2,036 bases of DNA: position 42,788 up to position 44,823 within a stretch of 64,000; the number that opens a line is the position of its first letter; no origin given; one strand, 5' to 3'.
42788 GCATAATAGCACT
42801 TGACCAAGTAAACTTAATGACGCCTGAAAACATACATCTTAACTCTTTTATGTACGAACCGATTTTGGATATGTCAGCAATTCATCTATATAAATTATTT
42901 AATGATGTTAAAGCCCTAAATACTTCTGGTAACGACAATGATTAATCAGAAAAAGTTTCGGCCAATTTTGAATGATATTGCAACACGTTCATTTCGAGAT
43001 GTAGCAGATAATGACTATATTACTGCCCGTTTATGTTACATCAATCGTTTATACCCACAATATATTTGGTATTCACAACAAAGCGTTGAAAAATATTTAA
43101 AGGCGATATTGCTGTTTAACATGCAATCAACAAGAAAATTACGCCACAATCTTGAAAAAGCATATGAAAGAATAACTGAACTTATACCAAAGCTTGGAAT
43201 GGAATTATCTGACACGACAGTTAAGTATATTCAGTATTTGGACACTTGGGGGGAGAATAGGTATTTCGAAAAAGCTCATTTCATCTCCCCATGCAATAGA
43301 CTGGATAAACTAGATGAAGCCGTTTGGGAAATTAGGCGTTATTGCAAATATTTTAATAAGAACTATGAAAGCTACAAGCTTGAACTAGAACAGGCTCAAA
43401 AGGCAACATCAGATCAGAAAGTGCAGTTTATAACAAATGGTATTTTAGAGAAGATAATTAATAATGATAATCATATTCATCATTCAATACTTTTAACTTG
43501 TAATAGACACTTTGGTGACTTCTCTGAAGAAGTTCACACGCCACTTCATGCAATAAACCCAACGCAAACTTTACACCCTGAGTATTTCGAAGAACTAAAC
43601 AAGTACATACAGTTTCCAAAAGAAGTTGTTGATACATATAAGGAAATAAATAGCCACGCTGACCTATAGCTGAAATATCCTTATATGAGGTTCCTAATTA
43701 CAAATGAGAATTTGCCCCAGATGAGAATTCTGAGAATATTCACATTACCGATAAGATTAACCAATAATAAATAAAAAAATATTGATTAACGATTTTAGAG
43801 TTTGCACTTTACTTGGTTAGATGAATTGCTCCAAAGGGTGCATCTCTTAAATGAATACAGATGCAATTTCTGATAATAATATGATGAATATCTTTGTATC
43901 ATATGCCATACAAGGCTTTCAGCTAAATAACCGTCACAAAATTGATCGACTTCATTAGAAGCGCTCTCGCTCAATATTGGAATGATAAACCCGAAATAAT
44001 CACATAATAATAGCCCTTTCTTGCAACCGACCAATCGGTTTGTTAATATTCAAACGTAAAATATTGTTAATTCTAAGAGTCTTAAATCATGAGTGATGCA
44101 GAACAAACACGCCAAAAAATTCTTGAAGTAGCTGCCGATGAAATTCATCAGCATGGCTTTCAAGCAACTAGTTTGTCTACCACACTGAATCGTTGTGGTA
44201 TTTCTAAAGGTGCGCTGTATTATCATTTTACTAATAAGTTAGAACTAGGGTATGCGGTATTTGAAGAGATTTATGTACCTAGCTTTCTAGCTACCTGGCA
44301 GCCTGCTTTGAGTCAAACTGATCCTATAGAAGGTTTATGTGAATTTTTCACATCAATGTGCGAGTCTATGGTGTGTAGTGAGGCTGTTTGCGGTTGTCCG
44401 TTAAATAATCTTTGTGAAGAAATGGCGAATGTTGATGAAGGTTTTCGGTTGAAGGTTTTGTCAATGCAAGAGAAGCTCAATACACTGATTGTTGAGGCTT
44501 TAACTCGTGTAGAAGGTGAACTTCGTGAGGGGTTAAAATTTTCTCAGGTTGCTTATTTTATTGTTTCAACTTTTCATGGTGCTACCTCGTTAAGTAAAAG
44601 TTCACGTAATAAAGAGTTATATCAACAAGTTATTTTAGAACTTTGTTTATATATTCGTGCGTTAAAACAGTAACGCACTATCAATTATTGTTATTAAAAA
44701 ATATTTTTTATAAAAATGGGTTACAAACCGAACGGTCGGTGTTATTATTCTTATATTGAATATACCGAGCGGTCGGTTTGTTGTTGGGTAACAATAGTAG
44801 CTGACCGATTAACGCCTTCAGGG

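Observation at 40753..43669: AT-rich two-gene insert: an SMC-like ABC ATPase translationally coupled to a HEPN-like protein. Candidate previously undescribed anti-phage or abortive-infection module.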

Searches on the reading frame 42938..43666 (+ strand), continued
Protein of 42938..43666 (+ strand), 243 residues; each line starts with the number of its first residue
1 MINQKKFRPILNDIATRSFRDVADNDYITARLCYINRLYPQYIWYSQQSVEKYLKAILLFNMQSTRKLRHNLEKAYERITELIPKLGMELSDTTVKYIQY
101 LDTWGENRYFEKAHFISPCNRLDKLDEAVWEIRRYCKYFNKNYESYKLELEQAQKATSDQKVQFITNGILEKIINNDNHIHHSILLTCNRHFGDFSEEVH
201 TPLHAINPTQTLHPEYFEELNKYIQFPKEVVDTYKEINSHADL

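Call 74: search_protein_families(library=padloc, alignment_id=A2, max_evalue=1)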
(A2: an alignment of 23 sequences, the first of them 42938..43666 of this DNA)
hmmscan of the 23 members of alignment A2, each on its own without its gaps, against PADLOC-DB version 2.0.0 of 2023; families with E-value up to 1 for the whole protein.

A. member 1, window:42938-43666:+ (243 aa): 0 families

B. families by the number of members that match (of 23 scanned): 3 families
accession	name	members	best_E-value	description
PDLC02140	Csn2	1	0.0014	-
PDLC02924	HNH_I-A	1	0.0026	-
PDLC02196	IetA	1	0.0099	-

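Call 75: find_encoding_contigs(protein=P0124, flank=6000, max_places=2)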
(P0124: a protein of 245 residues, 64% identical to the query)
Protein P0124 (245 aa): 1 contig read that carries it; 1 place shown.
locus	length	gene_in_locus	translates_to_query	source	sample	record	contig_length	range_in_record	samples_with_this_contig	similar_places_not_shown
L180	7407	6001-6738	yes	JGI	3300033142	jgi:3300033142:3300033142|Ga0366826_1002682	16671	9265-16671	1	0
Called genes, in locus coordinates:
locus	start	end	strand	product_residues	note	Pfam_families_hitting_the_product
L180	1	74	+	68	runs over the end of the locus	PF26107:BrxR_CTD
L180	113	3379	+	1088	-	PF00270:DEAD (faint), PF04851:ResIII, PF00176:SNF2-rel_dom, PF00271:Helicase_C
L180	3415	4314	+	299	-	PF14335:DUF4391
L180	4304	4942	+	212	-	PF28043:KwaA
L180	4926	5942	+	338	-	PF16162:KwaB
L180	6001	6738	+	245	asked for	PF05168:HEPN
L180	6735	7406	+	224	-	?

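Call 76: find_encoding_contigs(protein=P0128, flank=6000, max_places=2)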
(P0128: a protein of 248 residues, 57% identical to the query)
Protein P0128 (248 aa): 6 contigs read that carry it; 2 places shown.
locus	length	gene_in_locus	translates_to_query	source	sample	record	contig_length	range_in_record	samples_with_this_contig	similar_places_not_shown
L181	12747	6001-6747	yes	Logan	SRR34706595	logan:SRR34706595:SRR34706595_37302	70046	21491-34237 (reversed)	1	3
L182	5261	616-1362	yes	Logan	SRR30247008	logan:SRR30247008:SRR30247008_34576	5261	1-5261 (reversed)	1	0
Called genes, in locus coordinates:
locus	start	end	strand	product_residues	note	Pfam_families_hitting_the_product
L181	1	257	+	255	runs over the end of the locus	PF26109:WHD_BrxR (weak), PF13280:WYL, PF26107:BrxR_CTD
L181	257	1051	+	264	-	PF23947:DUF7281 (faint)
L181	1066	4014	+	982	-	-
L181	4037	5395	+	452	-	-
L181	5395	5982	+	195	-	PF21980:MksE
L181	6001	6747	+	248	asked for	PF05168:HEPN (weak)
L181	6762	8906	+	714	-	PF07693:KAP_NTPase, PF13191:AAA_16 (faint), PF13401:AAA_22 (faint)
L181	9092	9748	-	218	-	-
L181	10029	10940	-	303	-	-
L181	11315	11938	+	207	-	PF01726:LexA_DNA_bind, PF00717:Peptidase_S24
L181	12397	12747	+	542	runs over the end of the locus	PF02790:COX2_TM, PF00116:COX2, PF00034:Cytochrom_C (weak), PF13442:Cytochrome_CBB3, PF00034:Cytochrom_C, PF13442:Cytochrome_CBB3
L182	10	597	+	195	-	PF21980:MksE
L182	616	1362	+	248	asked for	PF05168:HEPN (weak)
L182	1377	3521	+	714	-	PF07693:KAP_NTPase, PF13191:AAA_16 (faint), PF13401:AAA_22 (faint)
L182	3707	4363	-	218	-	-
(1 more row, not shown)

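Call 80: search_protein_families(library=padloc, proteins=[L181:1066-4014:+, L181:4037-5395:+, L181:6762-8906:+], max_evalue=0.00001)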
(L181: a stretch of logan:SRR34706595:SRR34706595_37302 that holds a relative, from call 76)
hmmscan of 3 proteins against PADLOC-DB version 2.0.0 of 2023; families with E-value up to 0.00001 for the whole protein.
L181:1066-4014:+ (982 aa): 1 family
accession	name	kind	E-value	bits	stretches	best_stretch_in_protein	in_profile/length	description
PDLC02979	AriA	-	5.4e-07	27.7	1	22-433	16-290/373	-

L181:4037-5395:+ (452 aa): 0 families

L181:6762-8906:+ (714 aa): 7 families
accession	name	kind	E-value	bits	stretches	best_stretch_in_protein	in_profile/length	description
PDLC02361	PifA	-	1.9e-113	378.5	1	7-679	4-696/720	PifA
PDLC04959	PDC-S20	-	1.5e-17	62.3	2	19-154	18-147/464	-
PDLC02210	QatA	-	3.7e-13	46.8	1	145-233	186-278/593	-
PDLC02209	QatA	-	6.3e-12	42.9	1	20-88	11-77/646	-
PDLC04958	PDC-S20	-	8.9e-10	36.5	0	134-267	150-286/458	-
PDLC04957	PDC-S20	-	6.4e-08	30.5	0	145-249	167-273/446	-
PDLC04956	PDC-S20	-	8.5e-06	23.4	0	133-238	151-258/450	-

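Call 93: find_related_loci(query=A2, collection=viral_contigs, flank=4000)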
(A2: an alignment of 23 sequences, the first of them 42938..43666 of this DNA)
Query A2 (243 aa) in viral_contigs; peptide patterns used: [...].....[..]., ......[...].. (x = any residue, [..] = any of these).
82 stretches matched a pattern; 4 encode a relative of the query (tblastn E <= 1e-3); 4 distinct loci.
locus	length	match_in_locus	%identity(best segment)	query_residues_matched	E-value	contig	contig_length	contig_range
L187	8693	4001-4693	42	12-228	2e-50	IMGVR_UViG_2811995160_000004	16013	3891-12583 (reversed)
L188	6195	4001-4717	36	9-236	5e-36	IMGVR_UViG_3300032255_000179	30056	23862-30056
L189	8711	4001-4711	36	10-236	2e-34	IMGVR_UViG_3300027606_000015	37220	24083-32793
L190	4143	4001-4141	51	9-55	5e-13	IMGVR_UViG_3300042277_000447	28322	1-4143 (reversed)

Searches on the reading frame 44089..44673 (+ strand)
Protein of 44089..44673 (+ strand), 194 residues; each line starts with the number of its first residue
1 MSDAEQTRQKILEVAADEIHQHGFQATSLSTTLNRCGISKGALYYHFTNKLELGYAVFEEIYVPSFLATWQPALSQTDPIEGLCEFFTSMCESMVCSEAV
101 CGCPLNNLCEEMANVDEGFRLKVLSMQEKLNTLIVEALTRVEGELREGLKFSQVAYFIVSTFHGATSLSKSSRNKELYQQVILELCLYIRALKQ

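Call 33: find_encoding_contigs(protein=window:44089-44673:+, flank=8000, max_places=6)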
Protein window:44089-44673:+ (194 aa): no gene with exactly this product is on record in the collection.

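Call 40: search_protein_families(library=pfam, proteins=[window:44089-44673:+], max_evalue=0.001)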
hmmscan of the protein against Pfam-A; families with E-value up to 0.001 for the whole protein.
window:44089-44673:+ (194 aa): 3 families
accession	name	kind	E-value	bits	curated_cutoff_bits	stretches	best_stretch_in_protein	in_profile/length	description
PF00440.29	TetR_N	-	1.4e-11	44.4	24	1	11-53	1-43/47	Bacterial regulatory proteins, tetR family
PF21993.1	TetR_C_13_2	-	1.9e-08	34.9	27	1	79-177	1-96/103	Transcriptional regulator LmrA/YxaF-like, C-terminal domain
PF16925.10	TetR_C_13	-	6.4e-08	33.4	27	1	81-182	3-106/109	Tetracyclin repressor-like, C-terminal domain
